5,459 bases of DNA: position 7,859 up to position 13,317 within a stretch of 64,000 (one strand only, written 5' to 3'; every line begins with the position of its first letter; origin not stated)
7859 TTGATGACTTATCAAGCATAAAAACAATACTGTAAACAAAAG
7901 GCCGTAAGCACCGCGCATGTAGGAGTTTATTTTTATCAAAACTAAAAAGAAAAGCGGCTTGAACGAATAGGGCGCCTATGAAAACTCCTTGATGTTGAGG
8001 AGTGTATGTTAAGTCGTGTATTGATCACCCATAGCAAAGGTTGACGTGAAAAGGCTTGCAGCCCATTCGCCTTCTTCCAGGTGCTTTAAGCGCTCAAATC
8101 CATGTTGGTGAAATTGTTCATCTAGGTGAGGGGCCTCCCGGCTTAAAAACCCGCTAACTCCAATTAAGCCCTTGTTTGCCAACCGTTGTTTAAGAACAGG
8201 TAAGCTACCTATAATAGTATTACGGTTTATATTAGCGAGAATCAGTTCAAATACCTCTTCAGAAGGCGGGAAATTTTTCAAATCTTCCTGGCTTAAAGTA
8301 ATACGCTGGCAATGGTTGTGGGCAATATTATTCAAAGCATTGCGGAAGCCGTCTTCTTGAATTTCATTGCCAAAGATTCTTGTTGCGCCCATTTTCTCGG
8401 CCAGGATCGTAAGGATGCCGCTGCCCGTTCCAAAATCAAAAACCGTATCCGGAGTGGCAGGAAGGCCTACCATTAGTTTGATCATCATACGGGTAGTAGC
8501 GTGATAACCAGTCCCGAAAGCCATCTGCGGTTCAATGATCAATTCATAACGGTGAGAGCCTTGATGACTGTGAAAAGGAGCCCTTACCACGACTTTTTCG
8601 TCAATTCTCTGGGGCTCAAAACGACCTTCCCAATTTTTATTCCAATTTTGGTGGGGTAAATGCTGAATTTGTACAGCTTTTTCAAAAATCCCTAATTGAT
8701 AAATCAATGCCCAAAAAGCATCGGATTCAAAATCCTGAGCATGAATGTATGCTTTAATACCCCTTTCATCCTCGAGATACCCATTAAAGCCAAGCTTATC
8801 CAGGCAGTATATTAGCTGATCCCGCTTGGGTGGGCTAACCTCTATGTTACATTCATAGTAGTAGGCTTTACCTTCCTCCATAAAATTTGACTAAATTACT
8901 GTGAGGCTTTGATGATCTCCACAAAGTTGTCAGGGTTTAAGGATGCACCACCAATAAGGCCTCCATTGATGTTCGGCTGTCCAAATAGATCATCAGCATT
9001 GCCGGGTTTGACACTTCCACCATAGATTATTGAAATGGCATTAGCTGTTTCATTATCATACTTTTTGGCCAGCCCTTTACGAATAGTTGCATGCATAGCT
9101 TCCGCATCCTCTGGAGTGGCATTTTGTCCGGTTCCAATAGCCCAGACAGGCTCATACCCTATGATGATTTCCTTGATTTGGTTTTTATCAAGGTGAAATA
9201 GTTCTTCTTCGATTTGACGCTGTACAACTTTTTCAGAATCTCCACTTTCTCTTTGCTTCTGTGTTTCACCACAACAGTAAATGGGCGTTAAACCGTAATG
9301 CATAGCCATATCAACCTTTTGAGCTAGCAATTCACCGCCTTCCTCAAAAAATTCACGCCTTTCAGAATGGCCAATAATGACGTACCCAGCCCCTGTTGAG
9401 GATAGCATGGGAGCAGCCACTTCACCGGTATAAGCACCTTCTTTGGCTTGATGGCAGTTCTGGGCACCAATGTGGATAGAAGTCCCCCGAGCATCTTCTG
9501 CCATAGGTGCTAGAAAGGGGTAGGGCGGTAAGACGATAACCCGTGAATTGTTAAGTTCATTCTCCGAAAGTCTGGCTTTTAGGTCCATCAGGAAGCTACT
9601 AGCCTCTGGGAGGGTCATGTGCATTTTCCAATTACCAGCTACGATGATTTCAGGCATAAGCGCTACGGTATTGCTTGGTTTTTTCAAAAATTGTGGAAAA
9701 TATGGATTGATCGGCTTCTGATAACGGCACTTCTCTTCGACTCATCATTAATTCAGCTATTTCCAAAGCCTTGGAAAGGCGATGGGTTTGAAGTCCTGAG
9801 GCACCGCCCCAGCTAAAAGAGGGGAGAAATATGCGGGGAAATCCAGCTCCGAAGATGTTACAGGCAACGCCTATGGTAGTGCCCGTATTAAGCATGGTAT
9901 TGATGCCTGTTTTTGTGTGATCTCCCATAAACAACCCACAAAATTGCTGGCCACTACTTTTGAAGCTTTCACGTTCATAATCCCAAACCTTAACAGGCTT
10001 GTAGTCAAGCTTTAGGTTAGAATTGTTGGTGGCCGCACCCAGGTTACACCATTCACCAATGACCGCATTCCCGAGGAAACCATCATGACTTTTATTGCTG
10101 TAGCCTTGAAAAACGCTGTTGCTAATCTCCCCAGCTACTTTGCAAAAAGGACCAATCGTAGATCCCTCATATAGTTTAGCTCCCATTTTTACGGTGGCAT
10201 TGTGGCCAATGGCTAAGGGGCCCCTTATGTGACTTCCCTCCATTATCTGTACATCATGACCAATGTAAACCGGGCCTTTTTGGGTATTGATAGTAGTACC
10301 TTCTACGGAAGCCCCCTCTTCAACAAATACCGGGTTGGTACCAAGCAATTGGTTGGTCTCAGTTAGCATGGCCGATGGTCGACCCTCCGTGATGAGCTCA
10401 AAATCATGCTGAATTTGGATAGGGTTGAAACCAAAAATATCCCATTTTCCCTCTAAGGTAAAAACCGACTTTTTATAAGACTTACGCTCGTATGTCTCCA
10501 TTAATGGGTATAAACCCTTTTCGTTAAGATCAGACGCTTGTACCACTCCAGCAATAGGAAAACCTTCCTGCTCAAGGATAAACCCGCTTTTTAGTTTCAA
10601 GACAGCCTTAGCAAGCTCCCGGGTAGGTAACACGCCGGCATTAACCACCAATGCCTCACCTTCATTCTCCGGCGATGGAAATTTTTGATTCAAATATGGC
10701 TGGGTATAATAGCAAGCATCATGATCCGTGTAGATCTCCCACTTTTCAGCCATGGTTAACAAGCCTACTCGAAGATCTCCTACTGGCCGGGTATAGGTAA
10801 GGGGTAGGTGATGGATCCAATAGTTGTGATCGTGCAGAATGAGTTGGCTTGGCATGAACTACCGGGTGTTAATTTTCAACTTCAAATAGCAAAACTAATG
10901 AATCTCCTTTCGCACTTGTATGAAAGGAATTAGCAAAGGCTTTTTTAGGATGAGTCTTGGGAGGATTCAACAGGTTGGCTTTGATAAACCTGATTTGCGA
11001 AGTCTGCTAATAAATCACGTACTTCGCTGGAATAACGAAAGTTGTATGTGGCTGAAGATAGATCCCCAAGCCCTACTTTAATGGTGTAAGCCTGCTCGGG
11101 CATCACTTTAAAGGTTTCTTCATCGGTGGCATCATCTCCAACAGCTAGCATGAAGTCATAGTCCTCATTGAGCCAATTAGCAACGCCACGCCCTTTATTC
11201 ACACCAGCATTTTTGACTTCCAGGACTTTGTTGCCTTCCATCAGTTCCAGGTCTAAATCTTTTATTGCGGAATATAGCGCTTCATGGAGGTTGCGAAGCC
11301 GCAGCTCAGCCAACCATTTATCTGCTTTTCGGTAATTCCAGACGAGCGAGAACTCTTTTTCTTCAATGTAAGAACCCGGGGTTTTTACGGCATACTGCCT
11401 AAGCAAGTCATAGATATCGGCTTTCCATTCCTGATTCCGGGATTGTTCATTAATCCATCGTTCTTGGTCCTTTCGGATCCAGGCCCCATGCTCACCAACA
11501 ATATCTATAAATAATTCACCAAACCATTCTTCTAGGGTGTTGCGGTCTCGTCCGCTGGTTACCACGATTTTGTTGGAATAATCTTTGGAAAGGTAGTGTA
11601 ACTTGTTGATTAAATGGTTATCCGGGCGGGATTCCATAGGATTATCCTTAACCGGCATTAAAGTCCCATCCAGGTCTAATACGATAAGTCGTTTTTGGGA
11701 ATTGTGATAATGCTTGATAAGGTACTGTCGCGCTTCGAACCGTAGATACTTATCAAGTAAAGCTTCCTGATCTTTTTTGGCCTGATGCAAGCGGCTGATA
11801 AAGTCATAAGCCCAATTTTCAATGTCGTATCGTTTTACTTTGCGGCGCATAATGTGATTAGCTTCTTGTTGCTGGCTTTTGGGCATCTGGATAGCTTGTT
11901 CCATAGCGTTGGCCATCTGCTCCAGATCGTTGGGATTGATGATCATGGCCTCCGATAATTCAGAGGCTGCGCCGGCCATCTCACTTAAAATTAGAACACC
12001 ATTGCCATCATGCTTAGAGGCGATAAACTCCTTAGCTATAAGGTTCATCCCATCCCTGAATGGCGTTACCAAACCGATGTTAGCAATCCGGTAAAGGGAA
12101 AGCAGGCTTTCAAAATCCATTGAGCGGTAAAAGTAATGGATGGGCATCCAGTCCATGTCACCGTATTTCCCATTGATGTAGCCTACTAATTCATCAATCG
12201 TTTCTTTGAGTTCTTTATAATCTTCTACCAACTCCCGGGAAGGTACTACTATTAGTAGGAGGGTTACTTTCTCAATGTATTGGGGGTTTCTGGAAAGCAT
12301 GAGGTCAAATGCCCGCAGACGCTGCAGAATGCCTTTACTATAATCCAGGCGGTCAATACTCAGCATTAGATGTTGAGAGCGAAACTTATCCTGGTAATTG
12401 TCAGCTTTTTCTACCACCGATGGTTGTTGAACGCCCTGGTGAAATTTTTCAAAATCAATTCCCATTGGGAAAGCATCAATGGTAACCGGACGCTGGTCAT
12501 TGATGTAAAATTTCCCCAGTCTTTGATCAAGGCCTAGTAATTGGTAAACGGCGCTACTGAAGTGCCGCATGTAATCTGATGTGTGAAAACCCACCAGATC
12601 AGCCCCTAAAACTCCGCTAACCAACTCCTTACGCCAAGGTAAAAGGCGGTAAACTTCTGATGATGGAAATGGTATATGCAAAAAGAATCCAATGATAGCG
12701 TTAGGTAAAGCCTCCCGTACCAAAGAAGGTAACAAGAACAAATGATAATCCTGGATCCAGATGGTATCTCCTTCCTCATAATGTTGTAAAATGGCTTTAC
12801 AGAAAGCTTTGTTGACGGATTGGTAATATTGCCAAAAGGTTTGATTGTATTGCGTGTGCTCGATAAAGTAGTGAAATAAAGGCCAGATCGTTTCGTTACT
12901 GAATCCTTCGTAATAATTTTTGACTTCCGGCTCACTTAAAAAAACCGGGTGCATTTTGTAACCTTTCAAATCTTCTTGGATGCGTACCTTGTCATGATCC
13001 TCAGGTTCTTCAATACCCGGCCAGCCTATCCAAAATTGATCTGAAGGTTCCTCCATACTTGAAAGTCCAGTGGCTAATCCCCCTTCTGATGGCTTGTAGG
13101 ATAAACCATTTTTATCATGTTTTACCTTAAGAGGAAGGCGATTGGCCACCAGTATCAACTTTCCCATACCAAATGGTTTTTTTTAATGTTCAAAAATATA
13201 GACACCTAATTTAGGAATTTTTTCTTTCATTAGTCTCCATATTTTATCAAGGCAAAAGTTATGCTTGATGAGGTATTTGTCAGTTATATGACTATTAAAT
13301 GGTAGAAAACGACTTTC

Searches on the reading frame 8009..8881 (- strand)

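Call 78: search_protein_families(library=pfam, proteins=[window:8009-8881:-], max_evalue=0.0001)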
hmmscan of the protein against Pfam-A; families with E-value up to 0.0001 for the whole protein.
window:8009-8881:- (290 aa): 3 families
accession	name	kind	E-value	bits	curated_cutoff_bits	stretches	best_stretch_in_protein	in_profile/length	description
PF06325.19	PrmA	-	1.1e-44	153.5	22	1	37-276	53-291/296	Ribosomal protein L11 methyltransferase (PrmA)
PF13649.12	Methyltransf_25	-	1.9e-06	28.9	27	1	147-217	1-71/97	Methyltransferase domain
PF13847.12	Methyltransf_31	-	7.1e-06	26.2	27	1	146-217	6-81/145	Methyltransferase domain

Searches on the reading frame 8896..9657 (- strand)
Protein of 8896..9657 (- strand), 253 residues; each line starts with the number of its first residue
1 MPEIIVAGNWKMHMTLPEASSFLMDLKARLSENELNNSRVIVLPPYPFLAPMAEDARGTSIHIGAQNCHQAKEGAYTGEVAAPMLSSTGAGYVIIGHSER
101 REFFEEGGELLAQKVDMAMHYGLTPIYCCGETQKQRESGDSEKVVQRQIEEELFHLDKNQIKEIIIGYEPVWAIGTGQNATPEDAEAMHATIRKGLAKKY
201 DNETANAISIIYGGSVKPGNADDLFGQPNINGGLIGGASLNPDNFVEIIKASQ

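Call 78: search_protein_families(library=pfam, proteins=[window:8896-9657:-], max_evalue=0.0001)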
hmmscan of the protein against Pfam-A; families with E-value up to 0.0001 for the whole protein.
window:8896-9657:- (253 aa): 1 family
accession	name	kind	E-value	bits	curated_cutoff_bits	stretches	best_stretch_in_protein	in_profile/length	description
PF00121.24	TIM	-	1.5e-90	303.4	20.1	1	5-251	2-244/245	Triosephosphate isomerase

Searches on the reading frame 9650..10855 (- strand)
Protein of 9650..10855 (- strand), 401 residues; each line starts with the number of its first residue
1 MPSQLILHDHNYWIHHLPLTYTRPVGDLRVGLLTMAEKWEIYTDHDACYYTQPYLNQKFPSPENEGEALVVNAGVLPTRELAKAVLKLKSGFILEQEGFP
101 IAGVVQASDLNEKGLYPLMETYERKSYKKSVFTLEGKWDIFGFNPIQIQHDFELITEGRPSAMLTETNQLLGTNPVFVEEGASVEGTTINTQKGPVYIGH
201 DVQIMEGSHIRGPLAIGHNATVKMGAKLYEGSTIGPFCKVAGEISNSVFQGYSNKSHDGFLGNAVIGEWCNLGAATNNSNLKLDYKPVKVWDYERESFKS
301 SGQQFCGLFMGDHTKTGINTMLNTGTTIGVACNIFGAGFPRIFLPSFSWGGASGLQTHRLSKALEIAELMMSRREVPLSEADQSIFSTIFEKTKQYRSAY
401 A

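Call 78: search_protein_families(library=pfam, proteins=[window:9650-10855:-], max_evalue=0.0001)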
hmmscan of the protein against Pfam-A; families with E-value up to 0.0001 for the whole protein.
window:9650-10855:- (401 aa): 2 families
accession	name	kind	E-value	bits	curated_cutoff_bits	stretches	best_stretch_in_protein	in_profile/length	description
PF13562.11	NTP_transf_4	-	8.4e-35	120.6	27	1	5-159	1-152/153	Sugar nucleotidyl transferase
PF00132.30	Hexapep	-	2.1e-10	40.3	27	1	196-227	2-33/36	Bacterial transferase hexapeptide (six repeats)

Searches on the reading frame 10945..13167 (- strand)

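Call 78: search_protein_families(library=pfam, proteins=[window:10945-13167:-], max_evalue=0.0001)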
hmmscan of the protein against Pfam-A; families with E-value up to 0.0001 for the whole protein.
window:10945-13167:- (740 aa): 3 families
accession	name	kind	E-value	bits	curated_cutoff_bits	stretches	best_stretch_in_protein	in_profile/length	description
PF00982.27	Glyco_transf_20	-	6.3e-159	530.1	32.5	1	3-461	2-472/473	Glycosyltransferase family 20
PF02358.22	Trehalose_PPase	-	1.7e-46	158.7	27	1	497-698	2-215/235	Trehalose-phosphatase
PF08282.18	Hydrolase_3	-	3e-09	37.4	20.9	1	495-594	1-96/255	haloacid dehalogenase-like hydrolase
